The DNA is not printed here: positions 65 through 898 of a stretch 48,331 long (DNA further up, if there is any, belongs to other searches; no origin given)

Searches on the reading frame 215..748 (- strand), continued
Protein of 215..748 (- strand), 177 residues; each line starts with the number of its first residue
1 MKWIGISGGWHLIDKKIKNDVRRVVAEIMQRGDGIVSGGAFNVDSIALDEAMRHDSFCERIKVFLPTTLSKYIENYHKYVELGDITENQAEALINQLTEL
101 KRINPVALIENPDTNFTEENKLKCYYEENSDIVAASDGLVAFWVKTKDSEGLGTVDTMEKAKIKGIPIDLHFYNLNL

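Call 48: find_encoding_contigs(protein=P0006, flank=10000, max_places=2)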
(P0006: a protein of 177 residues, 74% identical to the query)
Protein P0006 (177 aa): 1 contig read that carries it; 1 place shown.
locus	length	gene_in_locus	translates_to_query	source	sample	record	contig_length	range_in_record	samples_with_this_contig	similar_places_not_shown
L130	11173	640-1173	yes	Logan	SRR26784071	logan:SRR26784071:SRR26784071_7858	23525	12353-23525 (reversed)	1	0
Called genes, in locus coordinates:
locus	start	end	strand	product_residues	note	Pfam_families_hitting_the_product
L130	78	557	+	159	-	PF00293:NUDIX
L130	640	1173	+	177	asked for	-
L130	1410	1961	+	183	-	-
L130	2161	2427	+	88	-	-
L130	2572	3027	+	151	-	-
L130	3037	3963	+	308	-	PF01368:DHH, PF02833:DHHA2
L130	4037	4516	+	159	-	PF20603:Bact_hydrolase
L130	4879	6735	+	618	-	-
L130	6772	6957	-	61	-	-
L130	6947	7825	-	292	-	-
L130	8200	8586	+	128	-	-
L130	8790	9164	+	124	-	-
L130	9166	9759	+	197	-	PF03073:TspO_MBR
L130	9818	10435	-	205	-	-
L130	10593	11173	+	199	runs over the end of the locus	-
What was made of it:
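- Tried and rejected: The 23525-nt lead (L130) did hold both g3 and g1, but 1.4 kb apart, in the opposite order and with two unrelated genes between them (call 48).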
